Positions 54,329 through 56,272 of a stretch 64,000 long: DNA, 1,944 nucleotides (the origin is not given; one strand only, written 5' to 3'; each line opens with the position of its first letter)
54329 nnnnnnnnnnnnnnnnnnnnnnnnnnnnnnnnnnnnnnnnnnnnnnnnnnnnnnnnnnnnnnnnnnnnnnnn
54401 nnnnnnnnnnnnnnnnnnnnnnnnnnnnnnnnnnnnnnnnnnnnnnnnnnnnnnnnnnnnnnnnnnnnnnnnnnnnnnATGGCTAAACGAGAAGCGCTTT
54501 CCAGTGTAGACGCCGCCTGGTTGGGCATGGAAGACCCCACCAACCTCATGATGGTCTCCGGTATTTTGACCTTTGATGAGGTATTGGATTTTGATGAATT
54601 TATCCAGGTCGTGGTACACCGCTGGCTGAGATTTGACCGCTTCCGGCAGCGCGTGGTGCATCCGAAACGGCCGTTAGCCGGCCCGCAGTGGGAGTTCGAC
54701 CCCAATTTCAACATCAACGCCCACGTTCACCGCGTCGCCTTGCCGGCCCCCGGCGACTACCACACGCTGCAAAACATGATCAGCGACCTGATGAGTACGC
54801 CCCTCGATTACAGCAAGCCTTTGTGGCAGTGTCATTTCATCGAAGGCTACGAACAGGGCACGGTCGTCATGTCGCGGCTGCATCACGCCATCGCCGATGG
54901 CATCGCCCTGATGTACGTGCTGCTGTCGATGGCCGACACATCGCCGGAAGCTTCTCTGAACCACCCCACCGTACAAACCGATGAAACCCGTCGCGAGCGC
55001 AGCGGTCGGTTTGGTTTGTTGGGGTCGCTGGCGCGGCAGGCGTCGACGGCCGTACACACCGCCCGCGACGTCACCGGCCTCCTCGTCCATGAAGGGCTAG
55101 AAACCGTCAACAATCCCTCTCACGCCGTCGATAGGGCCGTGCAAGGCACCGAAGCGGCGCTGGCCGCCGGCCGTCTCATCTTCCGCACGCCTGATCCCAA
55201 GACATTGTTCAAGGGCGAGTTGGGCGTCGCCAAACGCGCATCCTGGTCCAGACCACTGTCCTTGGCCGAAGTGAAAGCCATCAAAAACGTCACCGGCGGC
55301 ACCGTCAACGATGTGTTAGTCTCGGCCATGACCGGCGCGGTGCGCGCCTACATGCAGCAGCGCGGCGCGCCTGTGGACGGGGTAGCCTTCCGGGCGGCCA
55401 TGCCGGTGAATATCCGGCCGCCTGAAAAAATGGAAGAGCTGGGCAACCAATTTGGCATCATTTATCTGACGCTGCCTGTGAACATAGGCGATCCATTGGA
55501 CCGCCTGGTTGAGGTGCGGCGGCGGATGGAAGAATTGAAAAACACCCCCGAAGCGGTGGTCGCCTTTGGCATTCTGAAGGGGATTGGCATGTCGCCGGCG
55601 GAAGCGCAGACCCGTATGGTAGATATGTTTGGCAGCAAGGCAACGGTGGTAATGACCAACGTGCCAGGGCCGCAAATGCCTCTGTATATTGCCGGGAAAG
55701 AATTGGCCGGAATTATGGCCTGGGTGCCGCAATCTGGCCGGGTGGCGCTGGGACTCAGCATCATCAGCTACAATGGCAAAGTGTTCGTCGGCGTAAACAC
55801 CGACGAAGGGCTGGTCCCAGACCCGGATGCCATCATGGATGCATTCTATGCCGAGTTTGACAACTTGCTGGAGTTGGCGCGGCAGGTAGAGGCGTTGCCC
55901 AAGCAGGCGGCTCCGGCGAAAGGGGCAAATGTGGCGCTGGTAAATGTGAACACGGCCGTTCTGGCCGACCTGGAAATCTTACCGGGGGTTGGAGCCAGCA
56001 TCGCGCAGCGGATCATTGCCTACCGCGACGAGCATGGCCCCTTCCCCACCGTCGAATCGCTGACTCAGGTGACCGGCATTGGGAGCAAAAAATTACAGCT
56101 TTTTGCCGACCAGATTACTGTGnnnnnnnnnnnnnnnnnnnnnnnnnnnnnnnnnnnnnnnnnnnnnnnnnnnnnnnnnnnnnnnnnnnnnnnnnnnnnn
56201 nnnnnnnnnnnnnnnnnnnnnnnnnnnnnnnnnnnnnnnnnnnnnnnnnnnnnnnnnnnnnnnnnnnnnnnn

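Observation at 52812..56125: Tandem WS/DGAT acyltransferases each fused to a ComEA-type DNA-binding helix-hairpin-helix domain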

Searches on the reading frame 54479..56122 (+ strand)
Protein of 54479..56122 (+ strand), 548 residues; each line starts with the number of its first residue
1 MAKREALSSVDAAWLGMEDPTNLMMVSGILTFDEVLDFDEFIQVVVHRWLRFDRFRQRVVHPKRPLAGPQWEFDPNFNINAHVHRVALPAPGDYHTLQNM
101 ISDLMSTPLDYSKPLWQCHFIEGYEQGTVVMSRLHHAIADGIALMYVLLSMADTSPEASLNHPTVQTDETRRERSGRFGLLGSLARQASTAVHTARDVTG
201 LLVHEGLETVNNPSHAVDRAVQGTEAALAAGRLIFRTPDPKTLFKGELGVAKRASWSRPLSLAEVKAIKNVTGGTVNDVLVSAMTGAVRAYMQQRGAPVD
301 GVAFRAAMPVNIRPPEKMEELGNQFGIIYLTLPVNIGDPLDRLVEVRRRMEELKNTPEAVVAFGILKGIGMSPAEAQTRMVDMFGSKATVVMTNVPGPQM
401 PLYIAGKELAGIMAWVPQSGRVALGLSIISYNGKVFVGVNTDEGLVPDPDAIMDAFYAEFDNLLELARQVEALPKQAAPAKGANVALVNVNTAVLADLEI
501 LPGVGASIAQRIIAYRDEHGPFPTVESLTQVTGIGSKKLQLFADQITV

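Call 3: search_protein_families(library=pfam, proteins=[window:54479-56122:+], max_evalue=0.01)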
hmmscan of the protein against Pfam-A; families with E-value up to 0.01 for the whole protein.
window:54479-56122:+ (548 aa): 7 families
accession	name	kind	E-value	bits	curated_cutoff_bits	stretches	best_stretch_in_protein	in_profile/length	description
PF03007.21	WS_DGAT_cat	-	2.1e-46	159.3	23.6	1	7-279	1-262/263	Wax ester synthase/diacylglycerol acyltransferase catalytic domain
PF06974.18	WS_DGAT_C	-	1.8e-40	138.8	20.7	1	322-463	2-144/145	WS/DGAT C-terminal domain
PF12836.13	HHH_3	-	6.4e-19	68.3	27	1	486-547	4-65/65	Helix-hairpin-helix motif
PF00633.29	HHH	-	4.2e-06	26.8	24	0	487-515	2-30/30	Helix-hairpin-helix motif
PF14520.12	HHH_5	-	0.00068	20.5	27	0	494-513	33-52/57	Helix-hairpin-helix domain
PF03934.19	T2SSK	-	0.0023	18.7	24.2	1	488-547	1-61/63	Type II secretion system (T2SS), protein K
PF00668.25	Condensation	-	0.0033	16.6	30.6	1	24-154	27-157/456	Condensation domain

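Call 4: search_protein_families(library=ncbifam, proteins=[window:54479-56122:+], max_evalue=0.01)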
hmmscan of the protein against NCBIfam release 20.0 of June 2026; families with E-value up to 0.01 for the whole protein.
window:54479-56122:+ (548 aa): 4 families
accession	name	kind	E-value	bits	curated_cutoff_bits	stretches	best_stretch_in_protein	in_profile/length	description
TIGR02946.1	acyl_WS_DGAT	subfamily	1.2e-122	410.1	309.95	1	7-467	1-453/453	wax ester/triacylglycerol synthase family O-acyltransferase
TIGR01259.1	comE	subfamily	3.1e-18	65.9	152.35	1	474-548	46-120/120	comEA protein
TIGR00426.1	TIGR00426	subfamily_domain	5.1e-18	64.9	53.1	1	486-548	6-69/69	competence protein ComEA helix-hairpin-helix repeat region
TIGR01405.1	polC_Gram_pos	equivalog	0.0055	14.4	1043.45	1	487-542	1140-1193/1211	DNA polymerase III subunit alpha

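Call 6: find_homologous_proteins(query=window:54479-56122:+, max_evalue=1e-10)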
Query window:54479-56122:+ (548 aa): 6897 proteins with E <= 1e-10 among 8000 candidates; the best 120 are listed.
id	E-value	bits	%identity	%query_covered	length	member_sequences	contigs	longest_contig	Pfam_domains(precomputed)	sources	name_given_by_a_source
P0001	0.0e+0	1204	98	100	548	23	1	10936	PF12836.14,PF03007.22,PF00633.30,PF06974.19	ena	-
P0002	0.0e+0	1199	98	100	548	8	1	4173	PF12836.14,PF03007.22,PF00633.30,PF06974.19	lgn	-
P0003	0.0e+0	1087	89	100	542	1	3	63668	PF14520.13,PF12836.14,PF03934.20,PF03007.22,PF00633.30,PF06974.19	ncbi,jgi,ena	-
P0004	0.0e+0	1083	86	100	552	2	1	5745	PF12836.14,PF03007.22,PF00633.30,PF06974.19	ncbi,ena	-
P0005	0.0e+0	1053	85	100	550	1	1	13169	PF12836.14,PF03007.22,PF00633.30,PF06974.19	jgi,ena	-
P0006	3.6e-288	975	79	100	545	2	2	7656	PF14520.13,PF12836.14,PF03007.22,PF00633.30,PF06974.19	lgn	-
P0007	3.3e-286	968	77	100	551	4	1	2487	PF14520.13,PF12836.14,PF03007.22,PF00633.30,PF06974.19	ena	-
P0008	1.2e-282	957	77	100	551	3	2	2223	PF14520.13,PF12836.14,PF03007.22,PF00633.30,PF06974.19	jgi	jgi:diacylglycerol O-acyltransferase / wax synthase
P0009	6.3e-282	954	77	100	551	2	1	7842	PF14520.13,PF12836.14,PF03007.22,PF00633.30,PF06974.19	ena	-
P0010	1.2e-276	937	76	100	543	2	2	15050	PF12836.14,PF03007.22,PF00633.30,PF06974.19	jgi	jgi:diacylglycerol O-acyltransferase / wax synthase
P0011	2.9e-236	804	72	90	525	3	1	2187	PF03007.22,PF06974.19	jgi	-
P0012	3.0e-236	804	74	86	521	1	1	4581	PF03007.22,PF06974.19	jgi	jgi:diacylglycerol O-acyltransferase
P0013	4.7e-233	793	68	91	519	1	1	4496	PF03007.22,PF06974.19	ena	-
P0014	1.4e-231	788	73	85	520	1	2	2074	PF03007.22,PF06974.19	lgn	-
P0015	5.0e-230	783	67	97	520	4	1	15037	PF03007.22,PF06974.19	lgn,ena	-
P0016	1.5e-229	781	73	87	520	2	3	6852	PF03007.22,PF06974.19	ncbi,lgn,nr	ncbi:MAG: wax ester/triacylglycerol synthase family O-acyltransferase [Anaerolineae bacterium]|nr:wa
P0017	9.7e-229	779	72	88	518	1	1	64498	PF03007.22,PF06974.19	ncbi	-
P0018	1.3e-224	765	70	87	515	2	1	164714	PF03007.22,PF06974.19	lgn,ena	-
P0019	2.2e-223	761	71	85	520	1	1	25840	PF03007.22,PF06974.19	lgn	-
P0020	1.3e-221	755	70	87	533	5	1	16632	PF03007.22,PF06974.19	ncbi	ncbi:MAG: wax ester/triacylglycerol synthase family O-acyltransferase [Chloroflexota bacterium]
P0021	6.6e-221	753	65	90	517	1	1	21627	PF03007.22,PF06974.19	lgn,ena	-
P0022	4.0e-219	747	70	83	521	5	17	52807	PF19067.7,PF03007.22,PF06974.19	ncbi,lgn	-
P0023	1.2e-218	745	61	100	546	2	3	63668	PF12836.14,PF03934.20,PF03007.22,PF00633.30,PF06974.19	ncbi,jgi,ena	-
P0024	9.8e-218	742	60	100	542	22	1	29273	PF12836.14,PF03007.22,PF06974.19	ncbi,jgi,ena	-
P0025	5.4e-216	737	60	100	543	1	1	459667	PF12836.14,PF03934.20,PF03007.22,PF00633.30,PF06974.19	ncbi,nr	ncbi:MAG: wax ester/triacylglycerol synthase family O-acyltransferase [Chloroflexi bacterium]|nr:wax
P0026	3.8e-215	734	60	100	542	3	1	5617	PF12836.14,PF03934.20,PF03007.22,PF00633.30,PF06974.19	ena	-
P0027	3.8e-215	734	67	89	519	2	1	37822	PF03007.22,PF06974.19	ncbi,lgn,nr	ncbi:MAG: wax ester/triacylglycerol synthase family O-acyltransferase [Chloroflexi bacterium]|nr:MAG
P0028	2.4e-213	728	59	100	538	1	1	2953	PF12836.14,PF03934.20,PF03007.22,PF00633.30,PF06974.19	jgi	-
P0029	1.4e-211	722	59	100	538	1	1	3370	PF12836.14,PF03934.20,PF03007.22,PF00633.30,PF06974.19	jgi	-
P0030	1.9e-202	692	57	100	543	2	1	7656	PF12836.14,PF03007.22,PF06974.19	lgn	-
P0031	5.5e-201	687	64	88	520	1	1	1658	PF03007.22,PF06974.19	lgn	-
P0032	6.5e-201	687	56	100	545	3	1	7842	PF00668.26,PF12836.14,PF03007.22,PF06974.19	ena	-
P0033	7.7e-200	683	57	100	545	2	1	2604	PF12836.14,PF03934.20,PF03007.22,PF00633.30,PF06974.19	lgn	-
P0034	3.7e-199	681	56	100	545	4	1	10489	PF12836.14,PF03007.22,PF00633.30,PF06974.19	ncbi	-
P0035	4.2e-199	681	64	85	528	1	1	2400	PF03007.22,PF06974.19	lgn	-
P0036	2.0e-194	665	63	86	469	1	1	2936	PF03007.22,PF06974.19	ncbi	-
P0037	1.8e-193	662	63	86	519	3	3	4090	PF03007.22,PF06974.19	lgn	-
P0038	1.8e-193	662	58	93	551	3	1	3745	PF14520.13,PF03007.22,PF06974.19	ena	-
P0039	3.3e-193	661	63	86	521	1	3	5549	PF03007.22,PF06974.19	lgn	-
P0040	5.5e-193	661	61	88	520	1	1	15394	PF03007.22,PF06974.19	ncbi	-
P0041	6.2e-193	661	63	86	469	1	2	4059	PF03007.22,PF06974.19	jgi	jgi:diacylglycerol O-acyltransferase / wax synthase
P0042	6.6e-193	660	59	93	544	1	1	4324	PF14520.13,PF03007.22,PF06974.19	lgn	-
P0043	1.0e-192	660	58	93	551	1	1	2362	PF14520.13,PF03007.22,PF06974.19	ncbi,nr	ncbi:MAG: wax ester/triacylglycerol synthase family O-acyltransferase [Anaerolineales bacterium]|nr:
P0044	5.3e-192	657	61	86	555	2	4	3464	PF14520.13,PF03007.22,PF06974.19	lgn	-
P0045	1.9e-191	656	61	86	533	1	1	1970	PF03007.22,PF06974.19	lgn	-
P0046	5.9e-191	654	62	86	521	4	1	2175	PF03007.22,PF06974.19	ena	-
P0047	1.7e-190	652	61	87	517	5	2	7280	PF03007.22,PF06974.19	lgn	-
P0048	2.0e-190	652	62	85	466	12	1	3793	PF03007.22,PF06974.19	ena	-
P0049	3.6e-190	651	61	86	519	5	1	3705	PF03007.22,PF06974.19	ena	-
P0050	4.6e-190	651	61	85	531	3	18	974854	PF00668.26,PF03007.22,PF06974.19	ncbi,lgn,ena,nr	ncbi:MAG: wax ester/triacylglycerol synthase family O-acyltransferase [Ardenticatenaceae bacterium]|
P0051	2.4e-189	649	61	87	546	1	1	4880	PF03007.22,PF06974.19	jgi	jgi:WS/DGAT/MGAT family acyltransferase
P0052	2.5e-189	649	61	85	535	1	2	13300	PF00668.26,PF03007.22,PF06974.19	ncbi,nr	ncbi:MAG: wax ester/triacylglycerol synthase family O-acyltransferase [Chloroflexi bacterium]|nr:MAG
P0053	7.9e-189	647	60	86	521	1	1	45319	PF03007.22,PF06974.19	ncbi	-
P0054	1.2e-188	646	57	93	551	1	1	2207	PF00668.26,PF14520.13,PF03007.22,PF06974.19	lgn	-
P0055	2.1e-188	646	60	88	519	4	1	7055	PF03007.22,PF06974.19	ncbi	-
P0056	3.0e-188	645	61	88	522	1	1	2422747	PF00668.26,PF03007.22,PF06974.19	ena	-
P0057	4.5e-188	645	61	85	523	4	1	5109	PF00668.26,PF03007.22,PF06974.19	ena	-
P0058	7.8e-188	644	60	86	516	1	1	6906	PF03007.22,PF06974.19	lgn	-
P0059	8.6e-188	644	61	85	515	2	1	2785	PF03007.22,PF06974.19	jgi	jgi:WS/DGAT/MGAT family acyltransferase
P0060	9.2e-188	644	61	90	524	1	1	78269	PF00668.26,PF03007.22,PF06974.19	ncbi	ncbi:MAG: wax ester/triacylglycerol synthase family O-acyltransferase [Chloroflexota bacterium]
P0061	1.5e-187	643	61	87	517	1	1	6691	PF03007.22,PF06974.19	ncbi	-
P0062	3.0e-187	642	62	86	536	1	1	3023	PF00668.26,PF03007.22,PF06974.19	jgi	jgi:WS/DGAT/MGAT family acyltransferase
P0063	8.1e-187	640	61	86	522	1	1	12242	PF03007.22,PF06974.19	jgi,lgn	jgi:WS/DGAT/MGAT family acyltransferase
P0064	8.1e-187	640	60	87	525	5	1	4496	PF03007.22,PF06974.19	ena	-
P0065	8.1e-187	640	61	85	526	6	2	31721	PF00668.26,PF03007.22,PF06974.19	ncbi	-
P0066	1.5e-186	640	59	87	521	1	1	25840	PF03007.22,PF06974.19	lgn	-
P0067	1.5e-186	639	60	86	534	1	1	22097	PF00668.26,PF03007.22,PF06974.19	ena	-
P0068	1.5e-186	639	60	88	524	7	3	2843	PF03007.22,PF06974.19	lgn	-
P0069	1.7e-186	639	60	86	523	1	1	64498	PF03007.22,PF06974.19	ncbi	-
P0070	2.2e-186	639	61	86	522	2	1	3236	PF03007.22,PF06974.19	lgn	-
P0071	2.3e-186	639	57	89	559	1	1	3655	PF03007.22,PF06974.19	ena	-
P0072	2.3e-186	639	61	85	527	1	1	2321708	PF03007.22,PF06974.19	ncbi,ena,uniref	ncbi:WS/DGAT/MGAT family O-acyltransferase [Candidatus Leptofilum sp.]|uniref:WS/DGAT/MGAT family O-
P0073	4.9e-186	638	60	89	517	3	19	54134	PF03007.22,PF06974.19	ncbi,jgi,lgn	-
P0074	5.8e-186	638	62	85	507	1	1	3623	PF03007.22,PF06974.19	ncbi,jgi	-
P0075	7.2e-186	637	60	85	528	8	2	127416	PF00668.26,PF03007.22,PF06974.19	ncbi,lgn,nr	ncbi:MAG: wax ester/triacylglycerol synthase family O-acyltransferase [Anaerolineae bacterium]|nr:wa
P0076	8.1e-186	637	60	85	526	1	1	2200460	PF00668.26,PF03007.22,PF06974.19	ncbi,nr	ncbi:MAG: wax ester/triacylglycerol synthase family O-acyltransferase [Anaerolineaceae bacterium]|nr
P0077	1.2e-185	637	60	85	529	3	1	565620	PF03007.22,PF06974.19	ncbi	-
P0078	1.2e-185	637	60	87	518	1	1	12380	PF03007.22,PF06974.19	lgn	-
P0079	1.4e-185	636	61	87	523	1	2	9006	PF00668.26,PF03007.22,PF06974.19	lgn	-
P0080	1.5e-185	636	61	86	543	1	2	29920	PF03007.22,PF06974.19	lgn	-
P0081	1.9e-185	636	60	86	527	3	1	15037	PF03007.22,PF06974.19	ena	-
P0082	2.4e-185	636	55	94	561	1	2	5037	PF14520.13,PF03007.22,PF06974.19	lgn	-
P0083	2.8e-185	635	60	86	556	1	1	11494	PF14520.13,PF03007.22,PF06974.19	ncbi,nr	ncbi:MAG: wax ester/triacylglycerol synthase family O-acyltransferase [Chloroflexi bacterium]|nr:wax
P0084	4.6e-185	635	61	85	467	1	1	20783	PF03007.22,PF06974.19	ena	-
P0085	5.2e-185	634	59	86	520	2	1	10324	PF03007.22,PF06974.19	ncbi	-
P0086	6.1e-185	634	60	86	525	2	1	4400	PF03007.22,PF06974.19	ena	-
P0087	7.4e-185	634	58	91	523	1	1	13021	PF00668.26,PF03007.22,PF06974.19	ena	-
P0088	9.5e-185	634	59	86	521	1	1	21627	PF03007.22,PF06974.19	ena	-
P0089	1.4e-184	633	59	90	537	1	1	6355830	PF03007.22,PF06974.19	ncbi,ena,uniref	ncbi:WS/DGAT/MGAT family O-acyltransferase [Candidatus Leptofilum sp.]|uniref:WS/DGAT/MGAT family O-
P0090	2.2e-184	632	59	88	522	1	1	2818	PF03007.22,PF06974.19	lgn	-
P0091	2.4e-184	632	60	85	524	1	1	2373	PF00668.26,PF03007.22,PF06974.19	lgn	-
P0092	4.1e-184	631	61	85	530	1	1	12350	PF03007.22,PF06974.19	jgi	jgi:WS/DGAT/MGAT family acyltransferase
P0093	4.2e-184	631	61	87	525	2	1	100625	PF00668.26,PF03007.22,PF06974.19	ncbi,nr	ncbi:MAG: wax ester/triacylglycerol synthase family O-acyltransferase [Ardenticatenaceae bacterium]|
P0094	7.7e-184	631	59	87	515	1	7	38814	PF03007.22,PF06974.19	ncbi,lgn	ncbi:MAG: wax ester/triacylglycerol synthase family O-acyltransferase [Anaerolineae bacterium]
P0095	9.7e-184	630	59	86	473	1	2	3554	PF03007.22,PF06974.19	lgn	-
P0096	1.7e-183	629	59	85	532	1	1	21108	PF03007.22,PF06974.19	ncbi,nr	ncbi:MAG: wax ester/triacylglycerol synthase family O-acyltransferase [Chloroflexi bacterium]|nr:wax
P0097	1.8e-183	629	60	86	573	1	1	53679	PF03007.22,PF06974.19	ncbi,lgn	-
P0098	2.1e-183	629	58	87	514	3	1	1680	PF03007.22,PF06974.19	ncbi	ncbi:MAG: wax ester/triacylglycerol synthase family O-acyltransferase, partial [Anaerolineae bacteri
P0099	6.3e-183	628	60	85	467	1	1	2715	PF03007.22,PF06974.19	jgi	-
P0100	7.3e-183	627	60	85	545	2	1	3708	PF14520.13,PF03007.22,PF06974.19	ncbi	-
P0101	2.6e-182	626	59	85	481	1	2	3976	PF03007.22,PF06974.19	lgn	-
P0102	3.1e-182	625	59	88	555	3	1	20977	PF14520.13,PF03007.22,PF06974.19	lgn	-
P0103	5.3e-182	625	60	85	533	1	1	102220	PF00668.26,PF03007.22,PF06974.19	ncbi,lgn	-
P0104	6.3e-182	624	55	94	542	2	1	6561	PF14520.13,PF03007.22,PF06974.19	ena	-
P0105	7.7e-182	624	59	87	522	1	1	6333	PF03007.22,PF06974.19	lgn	-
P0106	1.4e-181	623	56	93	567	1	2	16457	PF03007.22,PF06974.19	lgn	-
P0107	1.7e-181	623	60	86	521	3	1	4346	PF03007.22,PF06974.19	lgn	-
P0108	3.7e-181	622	59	87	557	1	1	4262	PF14520.13,PF03007.22,PF06974.19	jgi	-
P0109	6.5e-181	621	57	88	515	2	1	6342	PF03007.22,PF06974.19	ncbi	-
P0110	9.0e-181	620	59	88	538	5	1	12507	PF00668.26,PF03007.22,PF06974.19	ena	-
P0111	9.9e-181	620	58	87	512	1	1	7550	PF00668.26,PF03007.22,PF06974.19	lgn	-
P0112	2.6e-180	619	59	85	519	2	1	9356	PF03007.22,PF06974.19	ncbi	-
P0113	3.4e-180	619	58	86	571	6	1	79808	PF14520.13,PF03007.22,PF06974.19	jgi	jgi:diacylglycerol O-acyltransferase / wax synthase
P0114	7.9e-180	617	59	86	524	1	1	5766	PF00668.26,PF03007.22,PF06974.19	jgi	jgi:diacylglycerol O-acyltransferase / wax synthase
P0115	8.4e-180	617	60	85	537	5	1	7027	PF00668.26,PF03007.22,PF06974.19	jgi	jgi:WS/DGAT/MGAT family acyltransferase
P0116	8.9e-180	617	59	85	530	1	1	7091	PF00668.26,PF03007.22,PF06974.19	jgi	jgi:WS/DGAT/MGAT family acyltransferase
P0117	9.1e-180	617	58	88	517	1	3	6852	PF03007.22,PF06974.19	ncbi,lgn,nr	ncbi:MAG: wax ester/triacylglycerol synthase family O-acyltransferase [Anaerolineae bacterium]|nr:wa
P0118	1.7e-179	616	60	85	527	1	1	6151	PF00668.26,PF03007.22,PF06974.19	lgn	-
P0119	1.8e-179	616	60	85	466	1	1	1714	PF03007.22,PF06974.19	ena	-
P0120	2.0e-179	616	59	85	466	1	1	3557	PF03007.22,PF06974.19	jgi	jgi:WS/DGAT/MGAT family acyltransferase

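Call 13: find_related_loci(query=window:54479-56122:+, collection=genome_contigs, flank=6000)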
Query window:54479-56122:+ (548 aa) in genome_contigs; peptide patterns used: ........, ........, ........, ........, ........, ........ (x = any residue, [..] = any of these).
134 stretches matched a pattern; 38 encode a relative of the query (tblastn E <= 1e-3); 37 distinct loci.
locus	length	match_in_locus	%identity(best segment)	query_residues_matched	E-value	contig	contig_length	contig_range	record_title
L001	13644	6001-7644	98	1-548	0e+0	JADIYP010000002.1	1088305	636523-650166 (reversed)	MAG: Candidatus Leptovillus affinis isolate AalE_BATAC.251 tig00000711-10-10877730, whole genome shotgun sequence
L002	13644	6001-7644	97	1-548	0e+0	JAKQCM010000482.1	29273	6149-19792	MAG: Chloroflexota bacterium isolate USCA_metabat.78 k141_612147, whole genome shotgun sequence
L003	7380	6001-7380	81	1-460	0e+0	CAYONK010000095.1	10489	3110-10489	MAG TPA_asm: uncultured Ardenticatenaceae bacterium isolate SRP304446_co1_142 genome assembly, contig: NODE_4471_length_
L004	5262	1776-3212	73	1-479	0e+0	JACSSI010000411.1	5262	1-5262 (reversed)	MAG: Anaerolineae bacterium isolate CH7 contig-70_22568, whole genome shotgun sequence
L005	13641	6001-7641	88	1-548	0e+0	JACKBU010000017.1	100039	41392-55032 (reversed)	MAG: Ardenticatenaceae bacterium isolate HK-STAS-CHLO-29 HK-STAS-CHLO-29_17, whole genome shotgun sequence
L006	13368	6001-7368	70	3-457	0e+0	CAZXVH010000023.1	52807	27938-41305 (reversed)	MAG TPA_asm: uncultured Ardenticatenaceae bacterium isolate binchicken_co235_31 genome assembly, contig: NODE_1514_lengt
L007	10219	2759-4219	67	1-487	0e+0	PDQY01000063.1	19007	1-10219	MAG: Chloroflexi bacterium isolate DOLZORAL124_50_6 DolZOral124_scaffold_4383, whole genome shotgun sequence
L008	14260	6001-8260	60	1-471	0e+0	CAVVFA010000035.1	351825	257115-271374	MAG: uncultured Chloroflexia bacterium isolate MFD04716.bin.2.33 genome assembly, contig: contig_8595, whole genome shot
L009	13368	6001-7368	31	5-463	6e-60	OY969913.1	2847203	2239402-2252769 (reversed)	MAG: uncultured Solirubrobacterales bacterium isolate MFD02416.bin.c.16 genome assembly, chromosome: 1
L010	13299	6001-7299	34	7-454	8e-58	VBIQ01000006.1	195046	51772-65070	MAG: Chloroflexi bacterium isolate CF_134 14_0927_12_20cm_scaffold_6, whole genome shotgun sequence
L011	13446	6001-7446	32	7-467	2e-54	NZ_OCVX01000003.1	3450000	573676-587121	Mycobacterium simulans strain FI-09026, whole genome shotgun sequence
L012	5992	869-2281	31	5-463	1e-53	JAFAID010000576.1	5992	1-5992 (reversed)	MAG: Mycobacterium sp. isolate CP_BE_BS_38 BE_BS_k147_5146275, whole genome shotgun sequence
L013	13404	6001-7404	31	5-460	6e-53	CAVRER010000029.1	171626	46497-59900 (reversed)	MAG: uncultured Actinomycetota bacterium isolate MFD10071.bin.1.140 genome assembly, contig: contig_52089, whole genome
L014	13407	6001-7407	32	7-463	1e-52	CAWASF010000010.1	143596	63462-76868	MAG: uncultured Actinomycetota bacterium isolate MFD02579.bin.1.106 genome assembly, contig: contig_22603, whole genome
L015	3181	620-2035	30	5-485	1e-52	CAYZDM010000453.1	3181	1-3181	MAG TPA_asm: uncultured Sandaracinaceae bacterium isolate SRP155585_co1_222 genome assembly, contig: NODE_31305_length_3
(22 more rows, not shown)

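Call 46: predict_structure(alignment_id=A1)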
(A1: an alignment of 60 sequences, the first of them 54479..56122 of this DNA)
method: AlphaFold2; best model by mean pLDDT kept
length: 548 residues; sequences in the alignment: 60
mean_pLDDT: 81.4   pTM: 0.75
mean pLDDT of the five models: 81.4, 79.8, 75.0, 74.7, 72.7
residues with pLDDT >= 90: 226; 70-90: 229; 50-70: 43; < 50: 50
segments of 3 or more residues with pLDDT < 50: 173-202, 218-220, 476-484
pLDDT, mean of each block of 10 residues (from residue 1): 76 79 84 95 90 89 79 93 94 94 90 92 95 85 66 86 68 44 34 37 50 52 61 78 87 94 92 87 96 94 86 75 81 92 91 79 76 73 83 82 93 81 89 92 94 97 90 57 67 91 85 94 93 82 88
secondary structure, 60 per line:
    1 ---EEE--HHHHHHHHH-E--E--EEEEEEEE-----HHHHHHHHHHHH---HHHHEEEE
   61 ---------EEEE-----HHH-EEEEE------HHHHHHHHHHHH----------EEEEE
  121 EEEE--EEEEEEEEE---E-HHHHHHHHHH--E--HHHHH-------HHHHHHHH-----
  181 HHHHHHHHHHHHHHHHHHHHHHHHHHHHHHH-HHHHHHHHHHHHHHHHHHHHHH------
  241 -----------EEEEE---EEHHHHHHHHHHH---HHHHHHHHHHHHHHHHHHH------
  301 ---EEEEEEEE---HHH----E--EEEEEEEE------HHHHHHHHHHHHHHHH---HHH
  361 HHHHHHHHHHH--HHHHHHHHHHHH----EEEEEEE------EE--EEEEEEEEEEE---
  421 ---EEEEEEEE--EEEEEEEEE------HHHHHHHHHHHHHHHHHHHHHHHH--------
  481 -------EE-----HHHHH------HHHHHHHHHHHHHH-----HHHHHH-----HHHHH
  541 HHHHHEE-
elements in order: E4-6 H9-17 E25-32 H38-49 H53-56 E57-60 E70-73 E83-87 H94-105 E116-124 E127-135 H141-150 H156-160 H168-175 H181-211 H213-234 E252-256 H262-272 H276-294 E304-311 E325-332 H339-354 H358-371 H374-385 E390-396 E407-417 E424-431 E434-442 H449-472 H495-499 H506-519 H525-530 H536-545
